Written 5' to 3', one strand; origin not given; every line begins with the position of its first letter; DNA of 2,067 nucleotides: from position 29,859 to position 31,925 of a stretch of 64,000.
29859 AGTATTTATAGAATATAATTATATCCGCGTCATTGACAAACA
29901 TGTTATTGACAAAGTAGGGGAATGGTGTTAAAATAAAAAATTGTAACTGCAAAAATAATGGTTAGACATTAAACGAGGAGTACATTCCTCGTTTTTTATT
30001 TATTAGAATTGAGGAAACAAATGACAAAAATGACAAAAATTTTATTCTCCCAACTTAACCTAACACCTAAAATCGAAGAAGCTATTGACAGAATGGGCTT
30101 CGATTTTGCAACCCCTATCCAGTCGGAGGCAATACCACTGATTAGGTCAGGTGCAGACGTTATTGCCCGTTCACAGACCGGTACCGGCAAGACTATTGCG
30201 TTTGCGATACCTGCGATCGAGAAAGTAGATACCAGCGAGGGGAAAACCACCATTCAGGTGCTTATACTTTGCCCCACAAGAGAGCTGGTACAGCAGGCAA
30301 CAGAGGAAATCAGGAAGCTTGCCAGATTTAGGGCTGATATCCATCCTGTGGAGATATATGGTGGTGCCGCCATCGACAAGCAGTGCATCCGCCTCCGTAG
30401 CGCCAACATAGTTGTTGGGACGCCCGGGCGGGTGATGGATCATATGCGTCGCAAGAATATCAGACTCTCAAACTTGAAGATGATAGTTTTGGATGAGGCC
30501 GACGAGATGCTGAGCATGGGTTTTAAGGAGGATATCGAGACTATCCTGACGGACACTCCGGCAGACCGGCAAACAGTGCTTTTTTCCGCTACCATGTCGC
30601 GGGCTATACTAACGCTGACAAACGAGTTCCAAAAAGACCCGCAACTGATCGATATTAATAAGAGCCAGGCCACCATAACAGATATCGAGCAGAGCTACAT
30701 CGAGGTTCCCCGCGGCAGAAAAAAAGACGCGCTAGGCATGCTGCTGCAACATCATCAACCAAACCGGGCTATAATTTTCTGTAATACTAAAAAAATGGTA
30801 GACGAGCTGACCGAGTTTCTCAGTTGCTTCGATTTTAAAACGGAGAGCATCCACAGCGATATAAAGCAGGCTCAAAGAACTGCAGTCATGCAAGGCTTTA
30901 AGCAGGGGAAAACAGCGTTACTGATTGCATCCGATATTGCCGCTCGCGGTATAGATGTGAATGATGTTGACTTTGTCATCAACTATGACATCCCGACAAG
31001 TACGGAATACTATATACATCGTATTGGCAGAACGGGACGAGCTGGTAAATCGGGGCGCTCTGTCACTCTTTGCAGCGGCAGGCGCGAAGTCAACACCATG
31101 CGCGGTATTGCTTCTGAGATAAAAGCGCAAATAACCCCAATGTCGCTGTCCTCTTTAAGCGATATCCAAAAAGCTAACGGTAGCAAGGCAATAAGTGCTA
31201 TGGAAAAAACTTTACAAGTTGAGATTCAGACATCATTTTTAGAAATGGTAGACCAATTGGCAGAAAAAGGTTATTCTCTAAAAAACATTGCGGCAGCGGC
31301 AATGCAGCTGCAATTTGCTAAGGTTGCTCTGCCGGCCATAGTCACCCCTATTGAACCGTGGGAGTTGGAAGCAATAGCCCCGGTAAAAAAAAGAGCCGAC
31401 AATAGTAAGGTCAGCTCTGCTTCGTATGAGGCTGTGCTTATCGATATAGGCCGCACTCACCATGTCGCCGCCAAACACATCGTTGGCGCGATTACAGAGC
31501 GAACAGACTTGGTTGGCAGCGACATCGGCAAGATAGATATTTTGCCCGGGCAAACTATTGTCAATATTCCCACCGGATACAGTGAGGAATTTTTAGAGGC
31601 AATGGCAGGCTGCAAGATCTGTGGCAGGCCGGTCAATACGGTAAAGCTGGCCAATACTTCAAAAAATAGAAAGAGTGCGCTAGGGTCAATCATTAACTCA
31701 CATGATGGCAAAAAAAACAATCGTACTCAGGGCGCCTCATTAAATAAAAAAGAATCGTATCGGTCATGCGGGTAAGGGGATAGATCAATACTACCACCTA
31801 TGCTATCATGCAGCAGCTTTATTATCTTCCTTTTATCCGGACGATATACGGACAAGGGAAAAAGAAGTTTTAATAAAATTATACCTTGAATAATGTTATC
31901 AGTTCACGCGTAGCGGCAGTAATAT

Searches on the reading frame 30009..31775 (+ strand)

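Call 4: search_protein_families(library=pfam, proteins=[window:30009-31775:+], max_evalue=0.01)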
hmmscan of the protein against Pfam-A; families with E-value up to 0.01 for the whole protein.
window:30009-31775:+ (588 aa): 6 families
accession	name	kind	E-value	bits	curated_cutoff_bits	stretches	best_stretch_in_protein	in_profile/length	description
PF00270.35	DEAD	-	2.8e-50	170.7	26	1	35-200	1-164/167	DEAD/DEAH box helicase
PF00271.37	Helicase_C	-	3.7e-34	117.7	23.5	1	238-346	2-110/110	Helicase conserved C-terminal domain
PF03880.21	DbpA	-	1.5e-18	67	25.6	1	478-543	4-69/72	DbpA RNA binding domain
PF04851.21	ResIII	-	9.6e-11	42.3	22.5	1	46-197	21-163/164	Type III restriction enzyme, res subunit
PF25399.1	DeaD_dimer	-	0.0041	17.6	23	0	383-436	3-57/67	RNA helicase DeaD dimerization domain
PF14617.12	CMS1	-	0.0048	16.7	35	0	132-163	176-207/250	U3-containing 90S pre-ribosomal complex subunit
